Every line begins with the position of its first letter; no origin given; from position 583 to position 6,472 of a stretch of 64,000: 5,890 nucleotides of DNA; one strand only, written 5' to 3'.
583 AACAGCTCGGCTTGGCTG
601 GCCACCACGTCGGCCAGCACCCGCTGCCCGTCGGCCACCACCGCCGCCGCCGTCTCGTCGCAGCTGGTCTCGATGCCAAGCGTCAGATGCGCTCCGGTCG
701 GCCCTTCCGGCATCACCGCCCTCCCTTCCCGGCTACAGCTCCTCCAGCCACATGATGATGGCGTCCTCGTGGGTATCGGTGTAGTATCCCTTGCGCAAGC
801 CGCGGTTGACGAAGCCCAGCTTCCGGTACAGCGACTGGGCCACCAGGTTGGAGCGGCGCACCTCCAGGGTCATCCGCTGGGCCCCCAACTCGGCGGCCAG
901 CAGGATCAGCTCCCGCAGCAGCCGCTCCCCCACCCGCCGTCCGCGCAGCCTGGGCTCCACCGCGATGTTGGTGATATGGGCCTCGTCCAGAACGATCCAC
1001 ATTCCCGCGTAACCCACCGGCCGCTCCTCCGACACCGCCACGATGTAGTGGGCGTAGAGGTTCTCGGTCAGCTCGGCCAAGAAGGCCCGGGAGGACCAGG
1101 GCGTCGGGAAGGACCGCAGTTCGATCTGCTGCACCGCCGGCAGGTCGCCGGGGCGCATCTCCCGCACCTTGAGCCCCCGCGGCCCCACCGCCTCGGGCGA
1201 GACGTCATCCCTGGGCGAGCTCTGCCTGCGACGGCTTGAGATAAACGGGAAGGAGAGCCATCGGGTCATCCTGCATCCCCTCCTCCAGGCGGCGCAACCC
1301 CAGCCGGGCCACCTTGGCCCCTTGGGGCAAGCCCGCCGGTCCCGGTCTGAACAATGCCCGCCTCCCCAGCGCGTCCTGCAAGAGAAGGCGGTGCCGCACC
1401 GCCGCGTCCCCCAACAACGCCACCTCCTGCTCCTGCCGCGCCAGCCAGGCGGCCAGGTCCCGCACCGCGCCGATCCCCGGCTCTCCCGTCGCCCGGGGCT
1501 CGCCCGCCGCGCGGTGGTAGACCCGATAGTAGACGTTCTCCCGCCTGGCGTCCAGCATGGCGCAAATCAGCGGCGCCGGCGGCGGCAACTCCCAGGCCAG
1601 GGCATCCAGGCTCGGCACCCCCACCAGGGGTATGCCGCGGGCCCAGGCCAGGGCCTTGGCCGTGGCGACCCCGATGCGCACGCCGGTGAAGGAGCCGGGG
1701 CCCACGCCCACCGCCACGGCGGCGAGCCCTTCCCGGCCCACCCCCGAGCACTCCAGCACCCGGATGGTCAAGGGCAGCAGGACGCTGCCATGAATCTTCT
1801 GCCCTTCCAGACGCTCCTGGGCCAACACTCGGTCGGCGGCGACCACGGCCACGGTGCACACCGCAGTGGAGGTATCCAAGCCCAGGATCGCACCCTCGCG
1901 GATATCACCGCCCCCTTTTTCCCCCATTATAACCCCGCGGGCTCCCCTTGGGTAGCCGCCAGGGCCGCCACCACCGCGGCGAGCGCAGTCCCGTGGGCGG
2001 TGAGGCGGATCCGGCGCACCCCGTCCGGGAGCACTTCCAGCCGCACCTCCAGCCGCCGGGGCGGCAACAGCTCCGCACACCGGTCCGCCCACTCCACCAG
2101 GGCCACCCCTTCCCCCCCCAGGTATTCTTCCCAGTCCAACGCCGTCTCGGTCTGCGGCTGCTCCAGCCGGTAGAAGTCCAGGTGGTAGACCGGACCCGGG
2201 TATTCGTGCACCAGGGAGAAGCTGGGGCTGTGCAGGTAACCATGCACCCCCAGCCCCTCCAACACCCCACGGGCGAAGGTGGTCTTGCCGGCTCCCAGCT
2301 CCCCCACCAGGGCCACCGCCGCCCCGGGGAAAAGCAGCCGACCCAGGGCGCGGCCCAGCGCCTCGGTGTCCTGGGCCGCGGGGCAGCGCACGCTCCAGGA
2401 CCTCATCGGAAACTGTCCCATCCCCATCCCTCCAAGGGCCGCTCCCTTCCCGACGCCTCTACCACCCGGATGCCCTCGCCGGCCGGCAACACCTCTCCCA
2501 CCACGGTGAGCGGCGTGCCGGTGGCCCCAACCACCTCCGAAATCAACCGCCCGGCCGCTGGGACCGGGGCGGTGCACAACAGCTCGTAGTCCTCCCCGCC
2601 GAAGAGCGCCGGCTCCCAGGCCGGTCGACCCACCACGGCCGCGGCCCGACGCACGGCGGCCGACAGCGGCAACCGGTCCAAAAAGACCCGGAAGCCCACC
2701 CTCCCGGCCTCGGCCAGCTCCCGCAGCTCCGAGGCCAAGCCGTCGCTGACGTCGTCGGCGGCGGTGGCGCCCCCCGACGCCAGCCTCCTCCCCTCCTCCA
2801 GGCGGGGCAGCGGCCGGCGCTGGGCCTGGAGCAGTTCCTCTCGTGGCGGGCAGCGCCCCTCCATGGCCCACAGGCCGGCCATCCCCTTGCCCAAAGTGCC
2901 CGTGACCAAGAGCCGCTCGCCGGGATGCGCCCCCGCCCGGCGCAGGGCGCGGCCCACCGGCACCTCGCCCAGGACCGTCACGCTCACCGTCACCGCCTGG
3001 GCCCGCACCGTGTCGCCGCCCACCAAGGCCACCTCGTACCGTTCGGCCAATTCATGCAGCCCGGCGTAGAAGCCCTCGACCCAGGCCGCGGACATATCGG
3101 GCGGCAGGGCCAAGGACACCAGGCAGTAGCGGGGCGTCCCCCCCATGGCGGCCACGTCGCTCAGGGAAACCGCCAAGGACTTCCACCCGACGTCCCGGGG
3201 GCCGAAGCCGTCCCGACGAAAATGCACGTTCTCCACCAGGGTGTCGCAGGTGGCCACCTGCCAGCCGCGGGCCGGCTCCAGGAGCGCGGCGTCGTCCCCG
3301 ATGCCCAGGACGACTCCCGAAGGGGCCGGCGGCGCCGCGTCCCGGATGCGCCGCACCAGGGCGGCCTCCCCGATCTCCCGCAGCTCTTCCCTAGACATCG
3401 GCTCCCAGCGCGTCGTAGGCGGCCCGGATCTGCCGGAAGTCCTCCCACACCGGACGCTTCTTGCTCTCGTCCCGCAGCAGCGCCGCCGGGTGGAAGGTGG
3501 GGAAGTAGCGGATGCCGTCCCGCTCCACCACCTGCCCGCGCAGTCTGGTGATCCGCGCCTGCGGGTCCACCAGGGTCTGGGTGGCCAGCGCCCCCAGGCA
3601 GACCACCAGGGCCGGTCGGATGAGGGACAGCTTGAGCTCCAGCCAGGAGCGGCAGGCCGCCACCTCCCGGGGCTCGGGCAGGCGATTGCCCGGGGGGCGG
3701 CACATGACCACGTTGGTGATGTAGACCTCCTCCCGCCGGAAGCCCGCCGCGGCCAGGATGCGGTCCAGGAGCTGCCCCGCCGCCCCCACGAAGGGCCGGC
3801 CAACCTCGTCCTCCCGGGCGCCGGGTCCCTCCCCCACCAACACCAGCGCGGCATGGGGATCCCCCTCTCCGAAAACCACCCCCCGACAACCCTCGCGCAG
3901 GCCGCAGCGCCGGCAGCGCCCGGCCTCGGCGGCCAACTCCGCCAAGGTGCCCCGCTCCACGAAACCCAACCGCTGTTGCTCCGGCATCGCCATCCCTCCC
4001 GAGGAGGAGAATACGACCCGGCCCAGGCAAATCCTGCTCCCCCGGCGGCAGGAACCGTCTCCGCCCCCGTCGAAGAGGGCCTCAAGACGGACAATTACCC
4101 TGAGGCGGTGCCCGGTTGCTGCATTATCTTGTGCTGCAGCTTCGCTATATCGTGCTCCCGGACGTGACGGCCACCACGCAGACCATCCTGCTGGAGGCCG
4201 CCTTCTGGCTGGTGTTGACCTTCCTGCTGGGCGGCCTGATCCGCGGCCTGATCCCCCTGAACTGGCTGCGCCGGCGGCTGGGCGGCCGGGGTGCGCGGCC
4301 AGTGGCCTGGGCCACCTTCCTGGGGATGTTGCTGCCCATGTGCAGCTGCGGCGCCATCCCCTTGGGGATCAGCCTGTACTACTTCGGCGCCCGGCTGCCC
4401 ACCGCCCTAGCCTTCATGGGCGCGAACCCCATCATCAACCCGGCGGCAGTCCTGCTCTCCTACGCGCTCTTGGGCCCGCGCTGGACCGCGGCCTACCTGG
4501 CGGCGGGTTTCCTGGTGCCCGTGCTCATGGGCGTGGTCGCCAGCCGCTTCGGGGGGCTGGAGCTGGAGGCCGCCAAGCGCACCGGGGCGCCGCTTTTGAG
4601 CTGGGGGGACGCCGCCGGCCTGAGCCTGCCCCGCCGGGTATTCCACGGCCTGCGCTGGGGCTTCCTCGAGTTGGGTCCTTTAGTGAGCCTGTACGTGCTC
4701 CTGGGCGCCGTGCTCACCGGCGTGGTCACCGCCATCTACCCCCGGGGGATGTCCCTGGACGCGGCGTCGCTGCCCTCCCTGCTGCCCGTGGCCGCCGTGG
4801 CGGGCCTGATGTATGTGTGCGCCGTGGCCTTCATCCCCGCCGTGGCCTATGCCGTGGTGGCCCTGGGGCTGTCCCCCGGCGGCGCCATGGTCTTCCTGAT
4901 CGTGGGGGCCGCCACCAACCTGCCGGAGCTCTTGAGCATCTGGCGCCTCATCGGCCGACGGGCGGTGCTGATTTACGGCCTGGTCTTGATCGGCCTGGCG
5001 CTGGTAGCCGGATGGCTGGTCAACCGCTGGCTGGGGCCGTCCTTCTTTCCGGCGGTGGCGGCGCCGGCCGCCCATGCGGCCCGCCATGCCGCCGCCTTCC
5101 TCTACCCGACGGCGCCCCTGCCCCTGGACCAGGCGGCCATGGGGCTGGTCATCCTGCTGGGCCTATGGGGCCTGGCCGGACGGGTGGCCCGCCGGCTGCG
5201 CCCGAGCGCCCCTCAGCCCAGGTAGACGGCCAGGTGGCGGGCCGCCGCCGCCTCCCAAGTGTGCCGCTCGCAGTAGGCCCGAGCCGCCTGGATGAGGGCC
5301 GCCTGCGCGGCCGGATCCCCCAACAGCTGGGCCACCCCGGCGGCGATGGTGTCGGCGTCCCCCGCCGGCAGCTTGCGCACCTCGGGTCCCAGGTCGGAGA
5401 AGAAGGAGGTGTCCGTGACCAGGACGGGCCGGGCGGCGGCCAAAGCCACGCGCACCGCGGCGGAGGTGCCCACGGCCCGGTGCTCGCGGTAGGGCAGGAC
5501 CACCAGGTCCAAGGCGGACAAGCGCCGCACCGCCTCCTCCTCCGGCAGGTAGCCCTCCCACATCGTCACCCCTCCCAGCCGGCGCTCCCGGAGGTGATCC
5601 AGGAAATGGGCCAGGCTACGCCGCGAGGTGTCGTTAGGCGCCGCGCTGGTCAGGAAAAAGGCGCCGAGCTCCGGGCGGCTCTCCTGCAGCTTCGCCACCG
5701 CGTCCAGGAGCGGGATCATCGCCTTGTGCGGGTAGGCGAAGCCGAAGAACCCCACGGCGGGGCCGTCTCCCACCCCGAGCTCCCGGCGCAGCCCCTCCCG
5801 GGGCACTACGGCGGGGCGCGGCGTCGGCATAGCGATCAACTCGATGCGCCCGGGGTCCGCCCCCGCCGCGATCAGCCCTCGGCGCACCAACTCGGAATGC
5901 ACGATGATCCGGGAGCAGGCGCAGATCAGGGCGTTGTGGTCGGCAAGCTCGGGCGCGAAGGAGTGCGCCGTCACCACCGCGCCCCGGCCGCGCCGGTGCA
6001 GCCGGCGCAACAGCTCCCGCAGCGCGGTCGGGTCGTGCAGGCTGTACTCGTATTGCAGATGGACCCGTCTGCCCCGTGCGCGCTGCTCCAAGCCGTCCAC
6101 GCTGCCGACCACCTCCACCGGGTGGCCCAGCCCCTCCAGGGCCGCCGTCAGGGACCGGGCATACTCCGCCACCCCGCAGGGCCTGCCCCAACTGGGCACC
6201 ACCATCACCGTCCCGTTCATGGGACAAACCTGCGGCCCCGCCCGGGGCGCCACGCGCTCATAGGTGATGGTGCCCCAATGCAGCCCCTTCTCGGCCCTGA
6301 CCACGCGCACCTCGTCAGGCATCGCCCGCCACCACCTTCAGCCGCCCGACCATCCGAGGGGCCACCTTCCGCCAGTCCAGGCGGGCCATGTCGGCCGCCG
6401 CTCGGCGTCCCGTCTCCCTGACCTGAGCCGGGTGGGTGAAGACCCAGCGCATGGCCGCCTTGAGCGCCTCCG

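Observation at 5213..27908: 22-gene co-directional glycosylation locus with at least 14 glycosyltransferases and no flippase/polymerase/priming enzyme: candidate mother-cell spore-surface glycan or protein-glycosylation system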

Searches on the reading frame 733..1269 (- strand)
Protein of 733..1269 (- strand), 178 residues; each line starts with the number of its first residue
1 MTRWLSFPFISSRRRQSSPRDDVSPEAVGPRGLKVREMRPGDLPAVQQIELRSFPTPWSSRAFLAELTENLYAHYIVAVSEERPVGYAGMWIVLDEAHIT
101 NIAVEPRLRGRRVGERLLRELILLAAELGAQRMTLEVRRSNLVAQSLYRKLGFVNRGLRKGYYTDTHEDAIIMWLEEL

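Call 9: search_protein_families(library=pfam, proteins=[window:733-1269:-], max_evalue=0.01)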
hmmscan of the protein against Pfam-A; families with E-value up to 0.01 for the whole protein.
window:733-1269:- (178 aa): 8 families
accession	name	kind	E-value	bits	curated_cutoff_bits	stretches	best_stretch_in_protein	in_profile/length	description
PF00583.31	Acetyltransf_1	-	2.2e-20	73.5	20.7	1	44-153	2-116/116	Acetyltransferase (GNAT) family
PF13508.13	Acetyltransf_7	-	4.2e-15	56.3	27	1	73-154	3-83/84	Acetyltransferase (GNAT) domain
PF13673.13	Acetyltransf_10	-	1.2e-11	45.1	23.6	1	50-156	9-110/128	Acetyltransferase (GNAT) domain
PF08445.16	FR47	-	1.1e-05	25.7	22.1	1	89-156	14-80/86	FR47-like protein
PF13302.13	Acetyltransf_3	-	2.7e-05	25.3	25.4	1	35-154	4-138/138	Acetyltransferase (GNAT) domain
PF13480.13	Acetyltransf_6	-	0.0011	19.6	22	1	57-133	53-132/143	Acetyltransferase (GNAT) domain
PF13523.12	Acetyltransf_8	-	0.0045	17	27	0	105-156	88-140/145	Acetyltransferase (GNAT) domain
PF24553.2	Rv0428c_C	-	0.0062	16.7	27.2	1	100-156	163-218/224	Probable histone acetyltransferase Rv0428c C-terminal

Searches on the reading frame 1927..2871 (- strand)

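Call 9: search_protein_families(library=pfam, proteins=[window:1927-2871:-], max_evalue=0.01)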
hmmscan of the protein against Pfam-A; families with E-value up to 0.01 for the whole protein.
window:1927-2871:- (314 aa): 1 family
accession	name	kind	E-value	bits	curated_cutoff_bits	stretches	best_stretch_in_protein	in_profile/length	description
PF02367.23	TsaE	-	4.1e-34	117.7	26.6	1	165-279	3-119/128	Threonylcarbamoyl adenosine biosynthesis protein TsaE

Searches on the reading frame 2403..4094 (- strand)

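Call 9: search_protein_families(library=pfam, proteins=[window:2403-4094:-], max_evalue=0.01)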
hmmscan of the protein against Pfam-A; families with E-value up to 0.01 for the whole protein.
window:2403-4094:- (563 aa): 2 families
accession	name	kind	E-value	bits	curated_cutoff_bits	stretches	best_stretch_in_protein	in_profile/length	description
PF00586.29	AIRS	-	2.2e-28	99.4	24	1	266-378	1-112/112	AIR synthase related protein, N-terminal domain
PF02769.27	AIRS_C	-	6.4e-11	43.1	23.1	1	391-542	2-152/156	AIR synthase related protein, C-terminal domain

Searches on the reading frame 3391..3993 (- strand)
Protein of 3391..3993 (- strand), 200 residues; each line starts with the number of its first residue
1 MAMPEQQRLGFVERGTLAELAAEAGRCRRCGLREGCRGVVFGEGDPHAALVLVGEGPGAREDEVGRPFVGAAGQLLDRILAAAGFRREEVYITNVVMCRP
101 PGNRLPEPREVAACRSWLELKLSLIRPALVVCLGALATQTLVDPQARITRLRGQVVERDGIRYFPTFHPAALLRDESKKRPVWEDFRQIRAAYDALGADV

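Call 9: search_protein_families(library=pfam, proteins=[window:3391-3993:-], max_evalue=0.01)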
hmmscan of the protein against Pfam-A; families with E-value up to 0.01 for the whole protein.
window:3391-3993:- (200 aa): 1 family
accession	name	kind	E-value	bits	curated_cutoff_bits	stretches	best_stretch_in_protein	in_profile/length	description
PF03167.25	UDG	-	3.2e-38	131.4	24.3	1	41-186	1-140/141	Uracil DNA glycosylase superfamily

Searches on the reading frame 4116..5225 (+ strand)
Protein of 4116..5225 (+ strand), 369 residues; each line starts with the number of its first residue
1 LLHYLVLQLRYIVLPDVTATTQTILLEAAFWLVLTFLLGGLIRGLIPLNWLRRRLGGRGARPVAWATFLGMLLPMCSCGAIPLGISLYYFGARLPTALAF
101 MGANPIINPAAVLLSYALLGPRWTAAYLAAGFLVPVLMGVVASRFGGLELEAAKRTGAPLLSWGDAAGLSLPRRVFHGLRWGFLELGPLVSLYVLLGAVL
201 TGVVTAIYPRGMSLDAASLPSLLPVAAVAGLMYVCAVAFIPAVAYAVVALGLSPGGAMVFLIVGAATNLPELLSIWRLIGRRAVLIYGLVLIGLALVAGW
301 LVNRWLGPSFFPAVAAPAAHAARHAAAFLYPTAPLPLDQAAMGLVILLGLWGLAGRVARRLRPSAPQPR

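Call 5: search_protein_families(library=pfam, proteins=[window:4116-5225:+], max_evalue=0.01)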
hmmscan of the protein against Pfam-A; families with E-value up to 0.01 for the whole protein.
window:4116-5225:+ (369 aa): 1 family
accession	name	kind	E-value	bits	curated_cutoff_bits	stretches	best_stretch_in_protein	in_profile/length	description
PF03773.19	ArsP_1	-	5.7e-32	111.5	32.3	1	17-303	5-293/294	Predicted permease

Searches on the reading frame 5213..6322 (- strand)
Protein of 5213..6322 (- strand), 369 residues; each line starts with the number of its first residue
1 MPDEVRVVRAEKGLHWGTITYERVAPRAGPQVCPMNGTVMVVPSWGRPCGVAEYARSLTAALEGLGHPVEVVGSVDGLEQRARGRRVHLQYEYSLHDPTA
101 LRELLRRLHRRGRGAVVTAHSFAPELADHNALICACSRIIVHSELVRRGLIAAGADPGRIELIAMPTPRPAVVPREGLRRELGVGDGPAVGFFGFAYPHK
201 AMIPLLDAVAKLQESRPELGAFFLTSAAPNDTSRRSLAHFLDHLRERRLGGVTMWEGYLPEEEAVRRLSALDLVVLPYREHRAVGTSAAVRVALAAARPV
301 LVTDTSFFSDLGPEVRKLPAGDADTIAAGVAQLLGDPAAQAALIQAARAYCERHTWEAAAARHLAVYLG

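Call 5: search_protein_families(library=pfam, proteins=[window:5213-6322:-], max_evalue=0.01)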
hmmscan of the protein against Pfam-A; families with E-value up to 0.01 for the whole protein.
window:5213-6322:- (369 aa): 4 families
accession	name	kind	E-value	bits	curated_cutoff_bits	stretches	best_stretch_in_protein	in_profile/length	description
PF13439.12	Glyco_transf_4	-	1.4e-06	28.9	28.5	1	50-126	3-85/170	Glycosyltransferase Family 4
PF00534.26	Glycos_transf_1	-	0.00033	20.7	26.4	1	185-348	13-170/172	Glycosyl transferases group 1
PF13579.12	Glyco_trans_4_4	-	0.00045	21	29.7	1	50-123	2-81/158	Glycosyl transferase 4-like domain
PF13524.12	Glyco_trans_1_2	-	0.00053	20.4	25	1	238-362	3-141/144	Glycosyl transferase-like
